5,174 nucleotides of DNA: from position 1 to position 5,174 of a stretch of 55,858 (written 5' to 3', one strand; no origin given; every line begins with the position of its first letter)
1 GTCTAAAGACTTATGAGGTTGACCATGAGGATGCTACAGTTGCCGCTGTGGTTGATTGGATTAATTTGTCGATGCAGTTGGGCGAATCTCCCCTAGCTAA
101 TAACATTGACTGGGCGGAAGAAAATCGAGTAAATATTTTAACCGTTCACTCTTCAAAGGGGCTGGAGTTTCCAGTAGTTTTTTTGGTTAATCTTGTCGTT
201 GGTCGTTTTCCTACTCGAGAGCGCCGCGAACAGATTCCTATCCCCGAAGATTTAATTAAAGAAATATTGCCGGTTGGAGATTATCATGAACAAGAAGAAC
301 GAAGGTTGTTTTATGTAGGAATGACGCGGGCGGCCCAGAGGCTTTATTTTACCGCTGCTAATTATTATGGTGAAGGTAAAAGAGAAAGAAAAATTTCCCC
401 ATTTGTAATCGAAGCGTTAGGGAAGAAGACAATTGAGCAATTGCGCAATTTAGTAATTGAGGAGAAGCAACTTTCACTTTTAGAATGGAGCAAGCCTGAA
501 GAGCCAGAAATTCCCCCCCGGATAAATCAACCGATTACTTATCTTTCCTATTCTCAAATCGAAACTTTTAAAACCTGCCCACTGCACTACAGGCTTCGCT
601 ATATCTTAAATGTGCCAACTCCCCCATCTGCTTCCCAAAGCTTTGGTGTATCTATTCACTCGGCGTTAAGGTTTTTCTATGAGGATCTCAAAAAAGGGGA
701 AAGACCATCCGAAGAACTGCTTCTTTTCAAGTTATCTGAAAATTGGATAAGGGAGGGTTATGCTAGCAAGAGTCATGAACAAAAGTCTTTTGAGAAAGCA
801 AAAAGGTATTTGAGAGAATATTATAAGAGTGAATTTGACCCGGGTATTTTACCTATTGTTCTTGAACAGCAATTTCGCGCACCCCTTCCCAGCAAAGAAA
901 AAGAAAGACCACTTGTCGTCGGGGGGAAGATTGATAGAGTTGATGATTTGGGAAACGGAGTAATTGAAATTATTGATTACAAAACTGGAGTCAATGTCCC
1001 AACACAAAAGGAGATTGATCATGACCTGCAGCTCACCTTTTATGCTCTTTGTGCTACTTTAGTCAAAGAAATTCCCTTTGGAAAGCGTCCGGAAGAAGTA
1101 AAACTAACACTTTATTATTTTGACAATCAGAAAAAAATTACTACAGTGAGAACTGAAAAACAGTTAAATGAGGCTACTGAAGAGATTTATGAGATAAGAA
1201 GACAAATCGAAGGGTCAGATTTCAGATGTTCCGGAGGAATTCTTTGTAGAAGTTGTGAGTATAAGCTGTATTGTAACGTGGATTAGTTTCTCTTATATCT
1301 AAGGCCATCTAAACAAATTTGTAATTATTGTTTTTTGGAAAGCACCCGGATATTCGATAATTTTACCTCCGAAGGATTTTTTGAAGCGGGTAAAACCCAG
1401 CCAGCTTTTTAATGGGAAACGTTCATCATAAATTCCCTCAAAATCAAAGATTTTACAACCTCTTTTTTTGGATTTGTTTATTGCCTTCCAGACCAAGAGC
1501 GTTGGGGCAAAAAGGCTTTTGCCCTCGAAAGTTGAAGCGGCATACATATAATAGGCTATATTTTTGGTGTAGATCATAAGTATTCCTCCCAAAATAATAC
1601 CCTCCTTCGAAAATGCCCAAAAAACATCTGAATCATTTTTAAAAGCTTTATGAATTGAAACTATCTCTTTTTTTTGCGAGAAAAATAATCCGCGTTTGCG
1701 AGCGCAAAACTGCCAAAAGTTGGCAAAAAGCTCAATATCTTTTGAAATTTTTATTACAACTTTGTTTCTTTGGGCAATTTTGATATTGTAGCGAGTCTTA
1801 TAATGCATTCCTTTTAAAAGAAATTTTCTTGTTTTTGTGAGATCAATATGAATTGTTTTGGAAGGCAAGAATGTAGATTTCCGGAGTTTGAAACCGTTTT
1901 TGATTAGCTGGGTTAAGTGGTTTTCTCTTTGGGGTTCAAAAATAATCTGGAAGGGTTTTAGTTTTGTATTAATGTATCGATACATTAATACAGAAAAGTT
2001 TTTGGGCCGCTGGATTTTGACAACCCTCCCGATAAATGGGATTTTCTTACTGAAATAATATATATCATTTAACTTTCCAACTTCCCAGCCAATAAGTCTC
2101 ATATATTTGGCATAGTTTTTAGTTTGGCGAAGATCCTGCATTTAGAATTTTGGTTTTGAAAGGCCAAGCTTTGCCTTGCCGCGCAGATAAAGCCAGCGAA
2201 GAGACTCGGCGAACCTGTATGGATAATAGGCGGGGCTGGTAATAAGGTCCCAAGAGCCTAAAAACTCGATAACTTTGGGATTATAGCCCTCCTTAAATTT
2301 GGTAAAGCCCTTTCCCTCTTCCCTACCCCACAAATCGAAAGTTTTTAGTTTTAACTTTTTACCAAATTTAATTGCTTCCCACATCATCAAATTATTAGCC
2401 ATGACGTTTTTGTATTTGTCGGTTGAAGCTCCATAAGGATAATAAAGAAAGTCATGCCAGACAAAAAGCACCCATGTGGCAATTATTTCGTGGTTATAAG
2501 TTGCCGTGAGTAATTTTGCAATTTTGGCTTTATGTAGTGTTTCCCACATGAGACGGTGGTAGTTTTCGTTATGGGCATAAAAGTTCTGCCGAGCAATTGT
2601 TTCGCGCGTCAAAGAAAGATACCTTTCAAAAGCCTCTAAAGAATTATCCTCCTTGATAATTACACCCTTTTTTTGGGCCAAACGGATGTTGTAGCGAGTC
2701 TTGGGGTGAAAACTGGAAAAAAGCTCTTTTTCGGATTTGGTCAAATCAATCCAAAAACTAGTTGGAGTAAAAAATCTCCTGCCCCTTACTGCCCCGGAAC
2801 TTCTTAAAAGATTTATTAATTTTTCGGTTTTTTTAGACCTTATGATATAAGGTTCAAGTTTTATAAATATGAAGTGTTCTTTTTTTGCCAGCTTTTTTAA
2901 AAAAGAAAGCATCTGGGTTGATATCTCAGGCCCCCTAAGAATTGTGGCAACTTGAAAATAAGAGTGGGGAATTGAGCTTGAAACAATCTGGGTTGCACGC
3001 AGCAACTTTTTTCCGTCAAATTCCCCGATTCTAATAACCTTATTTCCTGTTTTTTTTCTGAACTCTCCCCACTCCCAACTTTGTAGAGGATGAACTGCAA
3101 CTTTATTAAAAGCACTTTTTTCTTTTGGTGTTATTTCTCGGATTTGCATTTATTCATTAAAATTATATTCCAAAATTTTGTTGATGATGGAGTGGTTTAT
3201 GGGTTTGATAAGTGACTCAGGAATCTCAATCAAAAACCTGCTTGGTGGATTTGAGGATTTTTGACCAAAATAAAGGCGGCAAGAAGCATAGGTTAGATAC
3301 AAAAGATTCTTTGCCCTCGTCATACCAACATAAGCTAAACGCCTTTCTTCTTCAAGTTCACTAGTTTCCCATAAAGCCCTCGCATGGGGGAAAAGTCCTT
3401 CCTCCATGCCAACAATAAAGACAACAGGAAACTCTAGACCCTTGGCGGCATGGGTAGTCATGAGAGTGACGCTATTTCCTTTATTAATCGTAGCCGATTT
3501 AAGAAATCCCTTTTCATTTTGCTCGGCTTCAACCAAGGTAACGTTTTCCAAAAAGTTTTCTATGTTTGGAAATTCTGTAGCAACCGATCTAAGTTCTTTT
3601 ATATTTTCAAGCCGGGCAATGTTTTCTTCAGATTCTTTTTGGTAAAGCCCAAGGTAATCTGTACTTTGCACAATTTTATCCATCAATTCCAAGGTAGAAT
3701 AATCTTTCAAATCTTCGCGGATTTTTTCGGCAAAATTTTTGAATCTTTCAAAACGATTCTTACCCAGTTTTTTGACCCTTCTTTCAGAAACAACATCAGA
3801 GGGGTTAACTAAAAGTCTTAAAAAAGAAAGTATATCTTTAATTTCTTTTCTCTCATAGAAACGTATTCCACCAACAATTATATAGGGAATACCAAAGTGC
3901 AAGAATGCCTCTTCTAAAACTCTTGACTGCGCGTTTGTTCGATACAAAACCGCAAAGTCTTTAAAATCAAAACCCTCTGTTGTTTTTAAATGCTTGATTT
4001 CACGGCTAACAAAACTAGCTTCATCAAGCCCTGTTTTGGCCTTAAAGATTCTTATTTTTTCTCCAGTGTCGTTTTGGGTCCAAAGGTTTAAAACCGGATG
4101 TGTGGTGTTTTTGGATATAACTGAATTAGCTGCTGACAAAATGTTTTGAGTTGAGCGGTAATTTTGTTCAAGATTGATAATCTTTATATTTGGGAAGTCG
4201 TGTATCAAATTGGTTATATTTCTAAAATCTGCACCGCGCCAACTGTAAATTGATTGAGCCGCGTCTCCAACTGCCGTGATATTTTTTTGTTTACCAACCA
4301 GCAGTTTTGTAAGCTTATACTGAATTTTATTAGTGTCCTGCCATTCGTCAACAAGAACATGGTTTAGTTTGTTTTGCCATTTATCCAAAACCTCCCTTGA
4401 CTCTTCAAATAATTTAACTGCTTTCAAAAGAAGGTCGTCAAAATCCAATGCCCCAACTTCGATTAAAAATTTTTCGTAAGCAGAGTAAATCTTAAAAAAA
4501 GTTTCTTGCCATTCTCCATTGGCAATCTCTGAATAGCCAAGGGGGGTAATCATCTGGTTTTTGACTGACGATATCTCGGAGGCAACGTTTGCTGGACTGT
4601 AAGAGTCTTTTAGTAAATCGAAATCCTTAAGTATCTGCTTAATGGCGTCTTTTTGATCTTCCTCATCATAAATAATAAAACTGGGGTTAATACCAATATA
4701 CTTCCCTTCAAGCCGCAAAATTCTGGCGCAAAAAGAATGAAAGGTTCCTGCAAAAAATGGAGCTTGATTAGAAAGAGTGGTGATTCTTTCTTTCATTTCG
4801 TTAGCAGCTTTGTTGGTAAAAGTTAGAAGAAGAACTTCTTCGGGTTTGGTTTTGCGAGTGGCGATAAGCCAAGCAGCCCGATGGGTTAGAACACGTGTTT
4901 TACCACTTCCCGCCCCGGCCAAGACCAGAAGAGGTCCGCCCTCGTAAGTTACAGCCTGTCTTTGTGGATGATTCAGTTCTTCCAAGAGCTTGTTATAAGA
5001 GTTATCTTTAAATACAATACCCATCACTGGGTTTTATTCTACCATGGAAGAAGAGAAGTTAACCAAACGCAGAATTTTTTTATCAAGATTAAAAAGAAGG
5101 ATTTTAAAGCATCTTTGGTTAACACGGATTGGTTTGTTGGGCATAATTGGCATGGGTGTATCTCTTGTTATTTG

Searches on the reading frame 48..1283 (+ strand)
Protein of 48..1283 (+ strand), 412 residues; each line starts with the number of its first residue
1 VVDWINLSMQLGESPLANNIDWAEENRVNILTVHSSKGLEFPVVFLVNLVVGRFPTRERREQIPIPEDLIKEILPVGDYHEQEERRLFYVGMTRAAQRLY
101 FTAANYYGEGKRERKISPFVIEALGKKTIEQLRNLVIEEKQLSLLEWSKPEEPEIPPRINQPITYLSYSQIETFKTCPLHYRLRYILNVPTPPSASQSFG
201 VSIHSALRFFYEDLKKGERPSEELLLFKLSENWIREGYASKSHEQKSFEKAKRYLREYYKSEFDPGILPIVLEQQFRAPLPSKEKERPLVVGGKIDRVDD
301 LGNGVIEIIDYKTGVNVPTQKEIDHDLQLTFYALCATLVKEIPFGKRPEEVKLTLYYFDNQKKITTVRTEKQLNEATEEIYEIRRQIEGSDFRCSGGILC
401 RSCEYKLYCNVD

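Call 38: search_protein_families(library=pfam, proteins=[window:48-1283:+], max_evalue=0.001)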
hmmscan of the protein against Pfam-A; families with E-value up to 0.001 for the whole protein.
window:48-1283:+ (412 aa): 5 families
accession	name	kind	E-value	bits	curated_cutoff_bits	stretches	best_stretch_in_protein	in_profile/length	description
PF12705.13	PDDEXK_1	-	2.6e-37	129.6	22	1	166-410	2-247/247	PD-(D/E)XK nuclease superfamily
PF13361.12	UvrD_C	-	3.1e-22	79.9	25.6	1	23-105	284-349/350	UvrD-like helicase C-terminal domain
PF13538.12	UvrD_C_2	-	4.9e-13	49.2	27.4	2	77-101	27-51/52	UvrD-like helicase C-terminal domain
PF01930.23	Cas_Cas4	-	4.2e-05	24.1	22.7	1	291-409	52-158/160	Domain of unknown function DUF83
PF10926.14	DUF2800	-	0.00056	19.6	21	1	302-410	128-233/368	Protein of unknown function (DUF2800)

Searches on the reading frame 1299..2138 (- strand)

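Call 38: search_protein_families(library=pfam, proteins=[window:1299-2138:-], max_evalue=0.001)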
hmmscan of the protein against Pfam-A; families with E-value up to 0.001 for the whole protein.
window:1299-2138:- (279 aa): 1 family
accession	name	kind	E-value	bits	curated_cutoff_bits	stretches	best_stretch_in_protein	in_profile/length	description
PF02388.22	FemAB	-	8.6e-21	74.7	24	1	161-271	287-393/406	FemAB family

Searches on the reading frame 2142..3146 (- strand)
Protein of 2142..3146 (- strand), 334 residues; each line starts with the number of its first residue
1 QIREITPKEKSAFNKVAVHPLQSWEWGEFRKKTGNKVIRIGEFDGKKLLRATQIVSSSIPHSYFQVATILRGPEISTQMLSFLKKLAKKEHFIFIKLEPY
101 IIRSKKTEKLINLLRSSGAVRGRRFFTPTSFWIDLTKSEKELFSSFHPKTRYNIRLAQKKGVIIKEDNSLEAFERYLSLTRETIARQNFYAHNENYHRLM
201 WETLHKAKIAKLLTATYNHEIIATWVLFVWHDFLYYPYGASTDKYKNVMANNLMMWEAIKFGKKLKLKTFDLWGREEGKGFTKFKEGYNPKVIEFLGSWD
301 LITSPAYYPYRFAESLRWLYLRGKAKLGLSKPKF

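Call 38: search_protein_families(library=pfam, proteins=[window:2142-3146:-], max_evalue=0.001)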
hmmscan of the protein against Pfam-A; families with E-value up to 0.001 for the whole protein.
window:2142-3146:- (334 aa): 2 families
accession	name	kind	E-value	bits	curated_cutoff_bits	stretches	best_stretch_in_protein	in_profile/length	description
PF02388.22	FemAB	-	4.5e-32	111.8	24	3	210-313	295-404/406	FemAB family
PF13480.13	Acetyltransf_6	-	4.7e-14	53.2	22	1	149-276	6-138/143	Acetyltransferase (GNAT) domain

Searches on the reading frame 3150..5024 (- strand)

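Call 38: search_protein_families(library=pfam, proteins=[window:3150-5024:-], max_evalue=0.001)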
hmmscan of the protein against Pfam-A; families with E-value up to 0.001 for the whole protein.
window:3150-5024:- (624 aa): 6 families
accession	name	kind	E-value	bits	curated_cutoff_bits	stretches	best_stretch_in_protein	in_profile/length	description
PF00580.27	UvrD-helicase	-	5.7e-86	289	23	1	17-278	1-271/271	UvrD/REP helicase N-terminal domain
PF13361.12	UvrD_C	-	4.8e-69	233.9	25.6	2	283-442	1-164/350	UvrD-like helicase C-terminal domain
PF13245.12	AAA_19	-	2.3e-25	89.8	25.1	1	21-261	1-132/134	AAA domain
PF13538.12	UvrD_C_2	-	3.6e-10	40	27.4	1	519-577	2-51/52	UvrD-like helicase C-terminal domain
PF13604.12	AAA_30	-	4.3e-06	27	27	0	17-82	2-67/191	AAA domain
PF01443.25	Viral_helicase1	-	5.8e-05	23.4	21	0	493-576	160-225/228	Viral superfamily 1 RNA helicase core domain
